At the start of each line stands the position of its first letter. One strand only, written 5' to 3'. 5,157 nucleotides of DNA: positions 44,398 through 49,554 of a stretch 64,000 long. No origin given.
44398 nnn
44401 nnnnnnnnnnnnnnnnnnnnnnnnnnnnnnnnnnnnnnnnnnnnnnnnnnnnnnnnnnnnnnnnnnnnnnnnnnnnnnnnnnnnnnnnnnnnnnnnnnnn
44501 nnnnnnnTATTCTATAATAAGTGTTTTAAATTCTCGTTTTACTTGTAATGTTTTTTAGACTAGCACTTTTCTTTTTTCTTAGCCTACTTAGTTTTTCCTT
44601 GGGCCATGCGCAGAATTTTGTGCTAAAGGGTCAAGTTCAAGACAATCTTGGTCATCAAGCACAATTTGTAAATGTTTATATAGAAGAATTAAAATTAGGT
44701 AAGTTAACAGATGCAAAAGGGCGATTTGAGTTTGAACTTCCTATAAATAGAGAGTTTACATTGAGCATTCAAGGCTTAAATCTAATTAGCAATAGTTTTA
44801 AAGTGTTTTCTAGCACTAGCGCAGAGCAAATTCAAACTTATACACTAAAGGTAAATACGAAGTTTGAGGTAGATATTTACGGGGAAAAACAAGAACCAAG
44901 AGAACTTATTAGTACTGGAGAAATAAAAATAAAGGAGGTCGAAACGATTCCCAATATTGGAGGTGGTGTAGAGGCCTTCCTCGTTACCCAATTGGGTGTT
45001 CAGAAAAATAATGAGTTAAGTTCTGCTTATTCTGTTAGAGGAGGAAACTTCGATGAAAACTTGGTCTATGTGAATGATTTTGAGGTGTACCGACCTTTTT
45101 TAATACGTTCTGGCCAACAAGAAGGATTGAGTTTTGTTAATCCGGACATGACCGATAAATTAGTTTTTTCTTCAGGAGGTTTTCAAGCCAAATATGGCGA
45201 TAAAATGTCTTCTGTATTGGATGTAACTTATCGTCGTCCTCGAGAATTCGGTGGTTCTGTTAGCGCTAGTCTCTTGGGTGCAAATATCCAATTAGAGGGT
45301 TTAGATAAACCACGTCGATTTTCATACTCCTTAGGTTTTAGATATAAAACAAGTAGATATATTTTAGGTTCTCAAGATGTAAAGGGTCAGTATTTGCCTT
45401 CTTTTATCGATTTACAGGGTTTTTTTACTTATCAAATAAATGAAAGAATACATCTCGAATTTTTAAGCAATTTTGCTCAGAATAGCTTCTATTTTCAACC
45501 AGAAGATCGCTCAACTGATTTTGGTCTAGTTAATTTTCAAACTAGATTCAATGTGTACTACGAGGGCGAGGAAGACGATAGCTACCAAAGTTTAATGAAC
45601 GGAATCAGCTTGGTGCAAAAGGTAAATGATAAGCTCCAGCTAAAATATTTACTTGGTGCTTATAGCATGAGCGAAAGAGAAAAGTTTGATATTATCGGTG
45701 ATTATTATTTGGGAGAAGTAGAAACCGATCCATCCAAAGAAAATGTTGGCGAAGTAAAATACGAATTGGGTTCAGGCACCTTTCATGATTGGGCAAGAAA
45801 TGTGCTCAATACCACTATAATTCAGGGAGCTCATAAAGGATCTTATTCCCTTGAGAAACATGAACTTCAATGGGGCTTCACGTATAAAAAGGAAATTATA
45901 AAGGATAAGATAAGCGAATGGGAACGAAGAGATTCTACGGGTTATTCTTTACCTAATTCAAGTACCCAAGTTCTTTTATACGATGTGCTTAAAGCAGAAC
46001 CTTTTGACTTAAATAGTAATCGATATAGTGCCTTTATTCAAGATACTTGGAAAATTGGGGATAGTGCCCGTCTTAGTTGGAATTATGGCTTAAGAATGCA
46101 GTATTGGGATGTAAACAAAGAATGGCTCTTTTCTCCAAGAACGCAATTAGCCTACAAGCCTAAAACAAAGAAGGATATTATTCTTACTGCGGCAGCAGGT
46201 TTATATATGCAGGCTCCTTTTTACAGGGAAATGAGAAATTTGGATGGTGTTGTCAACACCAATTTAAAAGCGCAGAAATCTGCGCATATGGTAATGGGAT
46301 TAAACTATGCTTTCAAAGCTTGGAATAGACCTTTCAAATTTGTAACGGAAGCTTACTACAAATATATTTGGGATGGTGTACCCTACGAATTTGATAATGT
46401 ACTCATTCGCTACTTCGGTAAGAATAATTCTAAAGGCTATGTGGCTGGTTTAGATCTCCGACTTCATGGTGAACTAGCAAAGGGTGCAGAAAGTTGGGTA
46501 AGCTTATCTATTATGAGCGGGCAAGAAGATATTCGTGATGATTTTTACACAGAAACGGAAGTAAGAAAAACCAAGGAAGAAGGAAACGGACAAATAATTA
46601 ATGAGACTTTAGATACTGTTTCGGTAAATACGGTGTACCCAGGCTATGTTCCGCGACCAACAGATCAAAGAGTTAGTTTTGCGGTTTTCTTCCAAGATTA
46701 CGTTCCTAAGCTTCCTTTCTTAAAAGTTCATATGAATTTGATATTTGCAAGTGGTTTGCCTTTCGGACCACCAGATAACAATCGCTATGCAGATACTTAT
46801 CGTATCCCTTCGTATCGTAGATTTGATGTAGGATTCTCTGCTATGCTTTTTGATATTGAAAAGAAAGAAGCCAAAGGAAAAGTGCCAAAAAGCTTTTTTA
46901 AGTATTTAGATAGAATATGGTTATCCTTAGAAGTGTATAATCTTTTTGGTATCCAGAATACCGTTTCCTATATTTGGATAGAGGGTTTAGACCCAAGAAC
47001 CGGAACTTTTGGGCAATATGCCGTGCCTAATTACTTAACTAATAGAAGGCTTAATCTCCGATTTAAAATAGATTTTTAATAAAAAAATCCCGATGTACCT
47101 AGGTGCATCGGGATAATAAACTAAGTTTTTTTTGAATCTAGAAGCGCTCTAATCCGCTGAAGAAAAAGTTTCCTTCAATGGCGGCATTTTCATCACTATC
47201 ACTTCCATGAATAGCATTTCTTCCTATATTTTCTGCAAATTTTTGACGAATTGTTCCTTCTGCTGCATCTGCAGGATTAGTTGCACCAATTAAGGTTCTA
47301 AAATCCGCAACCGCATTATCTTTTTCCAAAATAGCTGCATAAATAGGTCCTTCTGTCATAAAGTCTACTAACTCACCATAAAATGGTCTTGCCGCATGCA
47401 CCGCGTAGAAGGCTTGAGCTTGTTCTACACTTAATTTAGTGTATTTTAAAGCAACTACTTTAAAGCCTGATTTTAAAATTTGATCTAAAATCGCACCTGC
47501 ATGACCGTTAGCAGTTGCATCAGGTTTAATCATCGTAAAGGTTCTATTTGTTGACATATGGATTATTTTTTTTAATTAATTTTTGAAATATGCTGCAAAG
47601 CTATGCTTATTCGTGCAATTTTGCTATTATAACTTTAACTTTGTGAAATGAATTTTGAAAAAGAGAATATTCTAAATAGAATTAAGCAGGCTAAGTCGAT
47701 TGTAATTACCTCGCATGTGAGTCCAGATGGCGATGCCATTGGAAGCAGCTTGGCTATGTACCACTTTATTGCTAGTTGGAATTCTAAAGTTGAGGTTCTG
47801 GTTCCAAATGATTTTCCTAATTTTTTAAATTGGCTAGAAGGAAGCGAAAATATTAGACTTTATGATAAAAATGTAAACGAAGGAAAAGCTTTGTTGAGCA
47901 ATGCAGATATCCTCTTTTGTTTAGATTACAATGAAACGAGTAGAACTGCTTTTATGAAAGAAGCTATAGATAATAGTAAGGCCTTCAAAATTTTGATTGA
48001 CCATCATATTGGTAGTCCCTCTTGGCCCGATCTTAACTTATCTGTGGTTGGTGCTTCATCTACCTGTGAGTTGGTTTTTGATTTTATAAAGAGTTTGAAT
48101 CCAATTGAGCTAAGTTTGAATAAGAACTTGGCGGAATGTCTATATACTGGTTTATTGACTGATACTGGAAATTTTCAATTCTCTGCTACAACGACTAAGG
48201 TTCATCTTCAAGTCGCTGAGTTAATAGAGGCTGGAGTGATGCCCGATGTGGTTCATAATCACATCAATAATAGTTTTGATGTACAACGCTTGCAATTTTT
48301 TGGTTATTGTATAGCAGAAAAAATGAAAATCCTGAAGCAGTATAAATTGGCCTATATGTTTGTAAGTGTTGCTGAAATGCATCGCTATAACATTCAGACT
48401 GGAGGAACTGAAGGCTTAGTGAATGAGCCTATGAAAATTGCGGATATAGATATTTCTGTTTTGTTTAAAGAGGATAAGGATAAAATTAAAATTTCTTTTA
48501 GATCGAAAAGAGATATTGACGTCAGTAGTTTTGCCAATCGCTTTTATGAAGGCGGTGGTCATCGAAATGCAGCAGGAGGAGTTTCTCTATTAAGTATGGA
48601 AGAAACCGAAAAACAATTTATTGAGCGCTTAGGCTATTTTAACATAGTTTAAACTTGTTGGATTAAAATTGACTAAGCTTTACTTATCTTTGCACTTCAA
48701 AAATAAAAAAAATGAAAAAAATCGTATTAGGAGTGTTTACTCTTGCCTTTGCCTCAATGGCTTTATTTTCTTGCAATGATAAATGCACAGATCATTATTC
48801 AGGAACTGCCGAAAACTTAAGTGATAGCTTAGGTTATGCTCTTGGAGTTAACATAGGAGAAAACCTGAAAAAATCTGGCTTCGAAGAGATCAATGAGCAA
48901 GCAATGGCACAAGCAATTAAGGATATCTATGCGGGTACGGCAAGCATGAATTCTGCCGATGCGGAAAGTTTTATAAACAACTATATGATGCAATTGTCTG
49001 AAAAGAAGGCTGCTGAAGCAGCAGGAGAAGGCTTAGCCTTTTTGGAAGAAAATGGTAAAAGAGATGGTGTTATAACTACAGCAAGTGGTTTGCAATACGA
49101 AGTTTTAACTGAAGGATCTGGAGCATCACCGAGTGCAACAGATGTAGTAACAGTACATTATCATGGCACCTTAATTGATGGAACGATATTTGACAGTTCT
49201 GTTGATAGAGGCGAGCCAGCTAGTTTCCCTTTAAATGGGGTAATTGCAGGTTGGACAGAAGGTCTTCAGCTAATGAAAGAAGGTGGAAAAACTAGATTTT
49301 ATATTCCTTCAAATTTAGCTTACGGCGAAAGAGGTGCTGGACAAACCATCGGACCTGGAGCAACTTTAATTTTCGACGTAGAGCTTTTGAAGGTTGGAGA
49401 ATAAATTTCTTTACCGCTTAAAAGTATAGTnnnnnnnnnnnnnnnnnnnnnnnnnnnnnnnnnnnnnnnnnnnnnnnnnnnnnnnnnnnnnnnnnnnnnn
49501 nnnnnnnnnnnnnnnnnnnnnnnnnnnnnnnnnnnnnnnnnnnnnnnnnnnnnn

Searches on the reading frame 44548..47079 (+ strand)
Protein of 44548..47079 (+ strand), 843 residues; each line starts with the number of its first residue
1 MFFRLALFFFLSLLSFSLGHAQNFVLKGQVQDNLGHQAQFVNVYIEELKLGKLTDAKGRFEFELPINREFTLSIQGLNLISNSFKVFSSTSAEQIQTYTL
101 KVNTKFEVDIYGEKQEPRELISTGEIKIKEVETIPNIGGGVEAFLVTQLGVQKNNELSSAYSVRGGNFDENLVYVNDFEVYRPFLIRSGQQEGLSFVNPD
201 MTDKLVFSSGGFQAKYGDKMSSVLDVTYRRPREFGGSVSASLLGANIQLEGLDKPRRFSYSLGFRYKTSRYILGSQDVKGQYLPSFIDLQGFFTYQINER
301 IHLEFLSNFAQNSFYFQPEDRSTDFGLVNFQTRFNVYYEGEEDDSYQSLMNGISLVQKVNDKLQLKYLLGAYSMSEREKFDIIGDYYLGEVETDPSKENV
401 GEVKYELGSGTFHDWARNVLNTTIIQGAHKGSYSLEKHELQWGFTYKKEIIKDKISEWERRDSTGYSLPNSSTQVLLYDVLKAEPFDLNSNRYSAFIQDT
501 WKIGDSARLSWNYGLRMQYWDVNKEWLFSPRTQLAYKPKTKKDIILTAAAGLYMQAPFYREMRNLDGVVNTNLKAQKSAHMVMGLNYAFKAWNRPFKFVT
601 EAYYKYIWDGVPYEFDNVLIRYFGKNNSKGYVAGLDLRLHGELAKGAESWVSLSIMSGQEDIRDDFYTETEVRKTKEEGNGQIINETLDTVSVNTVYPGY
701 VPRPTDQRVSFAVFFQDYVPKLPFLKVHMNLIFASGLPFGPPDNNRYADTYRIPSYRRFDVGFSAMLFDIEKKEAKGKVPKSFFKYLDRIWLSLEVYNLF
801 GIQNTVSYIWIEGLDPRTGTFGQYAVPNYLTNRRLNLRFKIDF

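Call 16: search_protein_families(library=ncbifam, proteins=[window:44548-47079:+], max_evalue=0.00001)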
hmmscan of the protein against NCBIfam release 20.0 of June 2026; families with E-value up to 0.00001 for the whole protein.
window:44548-47079:+ (843 aa): 0 families

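Call 47: search_protein_families(library=pfam, proteins=[window:44548-47079:+], max_evalue=0.00001)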
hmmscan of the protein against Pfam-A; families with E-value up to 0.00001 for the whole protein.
window:44548-47079:+ (843 aa): 1 family
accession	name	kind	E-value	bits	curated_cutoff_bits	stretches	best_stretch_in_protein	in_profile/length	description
PF13715.12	CarbopepD_reg_2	-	4.5e-08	33.5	32.2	1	26-100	1-76/88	CarboxypepD_reg-like domain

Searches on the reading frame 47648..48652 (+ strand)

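Call 16: search_protein_families(library=ncbifam, proteins=[window:47648-48652:+], max_evalue=0.00001)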
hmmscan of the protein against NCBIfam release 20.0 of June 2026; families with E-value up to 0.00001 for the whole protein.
window:47648-48652:+ (334 aa): 3 families
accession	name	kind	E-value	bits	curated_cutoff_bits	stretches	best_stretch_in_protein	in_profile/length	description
NF053633.1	OlncasPapPhNrnA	equivalog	3.2e-29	101.9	350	1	6-312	7-297/317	bifunctional oligoribonuclease/PAP phosphatase NrnA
NF011110.0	PRK14538.1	equivalog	1.4e-11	43.3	707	1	6-310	358-659/838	putative bifunctional signaling protein/50S ribosomal protein L9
NF003877.0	PRK05427.1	equivalog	3.5e-07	30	283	1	17-193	3-169/308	manganese-dependent inorganic pyrophosphatase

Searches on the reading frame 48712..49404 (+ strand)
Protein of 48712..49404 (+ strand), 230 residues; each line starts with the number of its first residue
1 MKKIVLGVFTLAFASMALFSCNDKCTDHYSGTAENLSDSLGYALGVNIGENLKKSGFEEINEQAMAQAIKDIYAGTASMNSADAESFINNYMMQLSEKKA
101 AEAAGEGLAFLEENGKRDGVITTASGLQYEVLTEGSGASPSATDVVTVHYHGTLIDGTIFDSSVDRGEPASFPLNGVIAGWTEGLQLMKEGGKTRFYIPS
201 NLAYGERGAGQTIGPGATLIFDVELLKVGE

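Call 16: search_protein_families(library=ncbifam, proteins=[window:48712-49404:+], max_evalue=0.00001)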
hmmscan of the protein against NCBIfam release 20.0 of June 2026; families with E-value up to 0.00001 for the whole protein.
window:48712-49404:+ (230 aa): 5 families
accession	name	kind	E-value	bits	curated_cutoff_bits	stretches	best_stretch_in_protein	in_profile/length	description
NF008602.0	PRK11570.1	subfamily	1.8e-56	191.3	198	1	39-228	12-205/206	FKBP-type peptidyl-prolyl cis-trans isomerase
NF008150.0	PRK10902.1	equivalog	2.6e-44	151.6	215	1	33-228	41-248/271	FKBP-type peptidyl-prolyl cis-trans isomerase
NF053689.1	BamJ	equivalog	2.8e-33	115.7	100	1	84-225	39-184/184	BamJ family beta-barrel-assembly machinery protein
TIGR03516.1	ppisom_GldI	equivalog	8.2e-11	41.6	157.6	1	118-228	62-175/177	gliding motility-associated peptidyl-prolyl isomerase GldI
NF053691.1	BamM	equivalog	9.8e-09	34.7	315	1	128-210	102-190/376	BamM family beta-barrel-assembly machinery protein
